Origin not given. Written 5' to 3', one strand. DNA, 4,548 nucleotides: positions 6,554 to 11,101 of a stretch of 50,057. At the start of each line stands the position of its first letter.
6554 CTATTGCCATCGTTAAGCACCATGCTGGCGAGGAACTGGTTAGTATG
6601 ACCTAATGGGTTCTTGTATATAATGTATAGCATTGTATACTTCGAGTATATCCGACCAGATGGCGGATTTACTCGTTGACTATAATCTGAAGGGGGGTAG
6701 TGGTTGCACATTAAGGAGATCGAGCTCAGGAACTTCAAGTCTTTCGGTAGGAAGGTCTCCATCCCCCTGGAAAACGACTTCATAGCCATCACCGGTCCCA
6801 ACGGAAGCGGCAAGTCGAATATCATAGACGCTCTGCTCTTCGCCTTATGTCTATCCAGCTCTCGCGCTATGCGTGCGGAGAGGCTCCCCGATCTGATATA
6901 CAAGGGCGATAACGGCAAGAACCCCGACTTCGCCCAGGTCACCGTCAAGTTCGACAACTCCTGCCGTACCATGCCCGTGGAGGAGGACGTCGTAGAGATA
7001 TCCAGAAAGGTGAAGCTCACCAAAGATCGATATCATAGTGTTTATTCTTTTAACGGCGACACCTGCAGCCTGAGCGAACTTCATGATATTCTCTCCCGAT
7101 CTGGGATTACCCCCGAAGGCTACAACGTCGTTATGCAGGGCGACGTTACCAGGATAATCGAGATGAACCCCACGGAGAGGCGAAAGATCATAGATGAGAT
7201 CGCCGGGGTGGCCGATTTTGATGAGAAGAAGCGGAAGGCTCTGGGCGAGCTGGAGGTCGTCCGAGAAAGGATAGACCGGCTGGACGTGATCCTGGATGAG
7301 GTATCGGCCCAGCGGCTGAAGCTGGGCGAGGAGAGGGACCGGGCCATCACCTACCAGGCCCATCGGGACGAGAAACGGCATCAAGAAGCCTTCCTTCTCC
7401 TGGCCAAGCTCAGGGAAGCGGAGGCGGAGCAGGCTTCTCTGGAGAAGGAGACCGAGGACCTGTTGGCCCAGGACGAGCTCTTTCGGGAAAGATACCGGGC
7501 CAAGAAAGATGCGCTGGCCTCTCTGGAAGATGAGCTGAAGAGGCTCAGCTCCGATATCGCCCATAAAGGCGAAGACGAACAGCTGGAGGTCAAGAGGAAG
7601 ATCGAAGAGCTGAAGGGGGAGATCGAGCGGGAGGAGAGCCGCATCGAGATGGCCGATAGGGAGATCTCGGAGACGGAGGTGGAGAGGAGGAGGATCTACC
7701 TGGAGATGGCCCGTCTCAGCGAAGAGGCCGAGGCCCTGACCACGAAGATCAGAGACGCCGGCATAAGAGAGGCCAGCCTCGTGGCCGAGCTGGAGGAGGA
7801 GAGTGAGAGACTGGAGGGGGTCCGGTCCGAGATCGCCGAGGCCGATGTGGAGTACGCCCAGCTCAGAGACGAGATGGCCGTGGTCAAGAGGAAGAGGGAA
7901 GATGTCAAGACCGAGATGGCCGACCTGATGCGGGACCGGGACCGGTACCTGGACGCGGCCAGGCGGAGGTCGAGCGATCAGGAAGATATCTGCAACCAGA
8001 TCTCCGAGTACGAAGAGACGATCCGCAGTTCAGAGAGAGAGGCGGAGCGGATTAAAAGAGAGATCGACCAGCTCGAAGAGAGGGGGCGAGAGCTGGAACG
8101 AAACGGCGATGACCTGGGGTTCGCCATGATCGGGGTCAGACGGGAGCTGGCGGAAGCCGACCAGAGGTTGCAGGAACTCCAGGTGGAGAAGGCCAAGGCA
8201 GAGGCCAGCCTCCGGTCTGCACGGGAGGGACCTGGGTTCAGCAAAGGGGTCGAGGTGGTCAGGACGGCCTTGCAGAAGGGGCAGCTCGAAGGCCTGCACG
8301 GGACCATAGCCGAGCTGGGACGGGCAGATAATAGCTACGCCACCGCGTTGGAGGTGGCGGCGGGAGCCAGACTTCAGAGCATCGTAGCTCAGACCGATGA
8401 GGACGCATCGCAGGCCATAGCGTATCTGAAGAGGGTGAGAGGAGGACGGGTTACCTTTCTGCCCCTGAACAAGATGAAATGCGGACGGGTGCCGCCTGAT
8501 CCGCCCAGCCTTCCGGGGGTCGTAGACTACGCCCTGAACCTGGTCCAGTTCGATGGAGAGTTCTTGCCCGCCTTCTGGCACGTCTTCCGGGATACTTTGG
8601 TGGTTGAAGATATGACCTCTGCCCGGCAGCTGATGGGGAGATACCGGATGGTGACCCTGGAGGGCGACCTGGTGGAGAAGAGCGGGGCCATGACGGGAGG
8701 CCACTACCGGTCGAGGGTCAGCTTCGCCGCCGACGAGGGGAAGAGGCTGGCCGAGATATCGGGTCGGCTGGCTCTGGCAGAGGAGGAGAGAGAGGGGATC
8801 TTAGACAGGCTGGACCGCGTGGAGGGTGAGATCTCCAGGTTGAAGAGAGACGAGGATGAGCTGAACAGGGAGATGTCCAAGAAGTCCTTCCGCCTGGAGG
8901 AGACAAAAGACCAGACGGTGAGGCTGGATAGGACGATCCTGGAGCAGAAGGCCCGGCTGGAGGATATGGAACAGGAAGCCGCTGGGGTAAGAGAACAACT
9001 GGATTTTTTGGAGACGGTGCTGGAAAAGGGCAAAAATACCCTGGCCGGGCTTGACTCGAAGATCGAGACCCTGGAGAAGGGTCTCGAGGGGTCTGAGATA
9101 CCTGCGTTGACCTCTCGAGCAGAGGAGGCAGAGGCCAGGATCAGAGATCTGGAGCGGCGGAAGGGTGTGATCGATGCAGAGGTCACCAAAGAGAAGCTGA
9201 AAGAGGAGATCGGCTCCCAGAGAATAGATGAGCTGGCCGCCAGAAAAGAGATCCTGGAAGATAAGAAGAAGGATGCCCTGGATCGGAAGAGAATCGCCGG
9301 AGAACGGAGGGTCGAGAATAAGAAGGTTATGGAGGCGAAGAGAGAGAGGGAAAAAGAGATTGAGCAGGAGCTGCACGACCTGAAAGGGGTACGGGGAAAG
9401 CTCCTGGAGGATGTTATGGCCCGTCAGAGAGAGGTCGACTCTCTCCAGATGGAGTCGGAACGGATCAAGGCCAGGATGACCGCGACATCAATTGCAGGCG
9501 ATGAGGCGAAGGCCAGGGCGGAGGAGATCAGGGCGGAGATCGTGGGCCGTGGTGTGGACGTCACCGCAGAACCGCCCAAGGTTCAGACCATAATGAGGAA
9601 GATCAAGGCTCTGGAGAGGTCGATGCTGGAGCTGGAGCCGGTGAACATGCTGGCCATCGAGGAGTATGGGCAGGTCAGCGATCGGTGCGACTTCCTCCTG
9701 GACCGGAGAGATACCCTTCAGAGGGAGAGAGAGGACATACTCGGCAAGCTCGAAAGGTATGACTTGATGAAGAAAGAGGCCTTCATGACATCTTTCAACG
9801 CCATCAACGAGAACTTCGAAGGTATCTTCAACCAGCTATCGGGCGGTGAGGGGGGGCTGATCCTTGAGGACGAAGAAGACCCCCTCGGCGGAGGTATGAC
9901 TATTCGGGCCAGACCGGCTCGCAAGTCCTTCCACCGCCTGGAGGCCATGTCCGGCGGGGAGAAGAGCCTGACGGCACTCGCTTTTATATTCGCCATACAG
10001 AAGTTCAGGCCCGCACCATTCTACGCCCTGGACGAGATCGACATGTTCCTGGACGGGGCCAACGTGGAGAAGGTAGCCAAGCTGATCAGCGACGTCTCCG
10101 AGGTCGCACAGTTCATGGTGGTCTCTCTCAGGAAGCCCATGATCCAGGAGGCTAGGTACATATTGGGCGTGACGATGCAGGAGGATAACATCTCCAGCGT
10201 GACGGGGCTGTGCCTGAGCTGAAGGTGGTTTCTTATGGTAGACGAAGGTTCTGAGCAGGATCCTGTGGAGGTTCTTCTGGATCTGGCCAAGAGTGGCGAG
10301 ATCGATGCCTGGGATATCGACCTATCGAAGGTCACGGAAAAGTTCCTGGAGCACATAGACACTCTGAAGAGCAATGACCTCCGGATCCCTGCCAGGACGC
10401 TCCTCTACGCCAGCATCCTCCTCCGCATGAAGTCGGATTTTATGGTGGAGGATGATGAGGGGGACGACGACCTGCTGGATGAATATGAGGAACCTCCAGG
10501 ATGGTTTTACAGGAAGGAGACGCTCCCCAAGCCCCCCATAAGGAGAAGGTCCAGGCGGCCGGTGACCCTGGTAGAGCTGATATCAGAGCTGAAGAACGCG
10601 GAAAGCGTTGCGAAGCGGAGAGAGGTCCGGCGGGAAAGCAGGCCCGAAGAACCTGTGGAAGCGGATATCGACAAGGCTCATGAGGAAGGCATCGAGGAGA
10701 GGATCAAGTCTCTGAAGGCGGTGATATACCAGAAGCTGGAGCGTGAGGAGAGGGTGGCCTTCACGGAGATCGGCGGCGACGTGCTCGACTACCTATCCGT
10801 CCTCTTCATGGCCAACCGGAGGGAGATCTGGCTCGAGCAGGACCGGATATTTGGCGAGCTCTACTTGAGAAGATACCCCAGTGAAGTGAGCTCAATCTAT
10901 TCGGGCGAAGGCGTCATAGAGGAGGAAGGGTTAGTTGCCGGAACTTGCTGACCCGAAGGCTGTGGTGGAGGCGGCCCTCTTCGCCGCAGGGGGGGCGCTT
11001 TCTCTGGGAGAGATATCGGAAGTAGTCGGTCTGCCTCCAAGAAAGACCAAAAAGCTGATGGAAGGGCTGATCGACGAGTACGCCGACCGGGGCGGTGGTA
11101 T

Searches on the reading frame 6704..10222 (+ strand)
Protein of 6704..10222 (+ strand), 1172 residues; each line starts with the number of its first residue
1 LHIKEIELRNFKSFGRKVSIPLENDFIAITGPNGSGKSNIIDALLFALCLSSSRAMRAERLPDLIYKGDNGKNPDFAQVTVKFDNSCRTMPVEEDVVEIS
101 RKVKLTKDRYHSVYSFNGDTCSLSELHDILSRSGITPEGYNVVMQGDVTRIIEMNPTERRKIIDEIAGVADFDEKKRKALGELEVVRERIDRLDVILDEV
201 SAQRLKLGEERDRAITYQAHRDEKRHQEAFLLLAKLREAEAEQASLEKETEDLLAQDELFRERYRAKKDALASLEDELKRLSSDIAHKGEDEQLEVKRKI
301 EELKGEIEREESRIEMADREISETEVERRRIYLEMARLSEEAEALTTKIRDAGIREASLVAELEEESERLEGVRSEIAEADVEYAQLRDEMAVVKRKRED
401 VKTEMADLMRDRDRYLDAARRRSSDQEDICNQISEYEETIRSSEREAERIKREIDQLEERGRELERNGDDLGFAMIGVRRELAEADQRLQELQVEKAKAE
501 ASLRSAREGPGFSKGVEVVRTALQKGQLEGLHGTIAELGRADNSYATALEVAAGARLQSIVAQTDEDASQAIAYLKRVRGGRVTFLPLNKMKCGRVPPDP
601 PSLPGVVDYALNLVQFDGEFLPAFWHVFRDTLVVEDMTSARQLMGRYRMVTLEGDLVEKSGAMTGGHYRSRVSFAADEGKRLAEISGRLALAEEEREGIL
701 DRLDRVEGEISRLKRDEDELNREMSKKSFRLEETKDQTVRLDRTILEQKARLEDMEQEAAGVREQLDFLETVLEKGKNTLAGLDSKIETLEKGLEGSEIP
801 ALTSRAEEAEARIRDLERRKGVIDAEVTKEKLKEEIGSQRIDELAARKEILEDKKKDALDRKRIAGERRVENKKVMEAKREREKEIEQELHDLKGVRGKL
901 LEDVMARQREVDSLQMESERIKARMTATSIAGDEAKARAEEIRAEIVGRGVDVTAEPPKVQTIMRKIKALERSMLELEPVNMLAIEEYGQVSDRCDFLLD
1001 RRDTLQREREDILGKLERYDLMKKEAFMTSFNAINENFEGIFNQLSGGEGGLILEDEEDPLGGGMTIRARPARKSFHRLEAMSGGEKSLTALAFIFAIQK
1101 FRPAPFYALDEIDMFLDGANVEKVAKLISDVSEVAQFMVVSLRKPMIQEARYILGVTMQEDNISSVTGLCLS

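Call 71: search_protein_families(library=pfam, proteins=[window:6704-10222:+], max_evalue=0.001)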
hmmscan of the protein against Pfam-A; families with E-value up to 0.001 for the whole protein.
window:6704-10222:+ (1172 aa): 6 families
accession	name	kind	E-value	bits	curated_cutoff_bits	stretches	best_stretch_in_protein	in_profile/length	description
PF02463.25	SMC_N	-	2.3e-69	233.6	40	1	2-1164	1-219/220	RecF/RecN/SMC N terminal domain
PF06470.18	SMC_hinge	-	7.9e-30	104.1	22.5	1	529-643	2-115/116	SMC proteins Flexible Hinge Domain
PF13175.12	AAA_15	-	6.3e-10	39.6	32.1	1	1-331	1-220/374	AAA ATPase domain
PF13304.12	AAA_21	-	5.2e-09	37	27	1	26-48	1-23/304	AAA domain, putative AbiEii toxin, Type IV TA system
PF13555.12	AAA_29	-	5.4e-08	32.9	27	1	4-51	2-49/61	P-loop containing region of AAA domain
PF13476.12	AAA_23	-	4.7e-07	31.1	27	1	6-309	2-195/201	AAA domain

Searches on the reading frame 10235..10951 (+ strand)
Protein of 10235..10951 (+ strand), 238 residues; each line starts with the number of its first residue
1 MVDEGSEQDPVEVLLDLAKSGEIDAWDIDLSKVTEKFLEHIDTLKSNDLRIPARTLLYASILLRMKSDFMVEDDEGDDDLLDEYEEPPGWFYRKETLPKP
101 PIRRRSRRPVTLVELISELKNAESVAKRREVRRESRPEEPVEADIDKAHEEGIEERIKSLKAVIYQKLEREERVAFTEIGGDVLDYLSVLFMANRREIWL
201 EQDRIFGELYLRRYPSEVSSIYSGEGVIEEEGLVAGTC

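Call 71: search_protein_families(library=pfam, proteins=[window:10235-10951:+], max_evalue=0.001)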
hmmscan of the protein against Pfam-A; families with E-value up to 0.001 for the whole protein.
window:10235-10951:+ (238 aa): 1 family
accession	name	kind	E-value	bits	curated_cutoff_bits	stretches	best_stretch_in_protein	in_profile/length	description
PF02616.19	SMC_ScpA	-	1.9e-12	48.1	24.6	1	17-211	1-229/232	Segregation and condensation protein ScpA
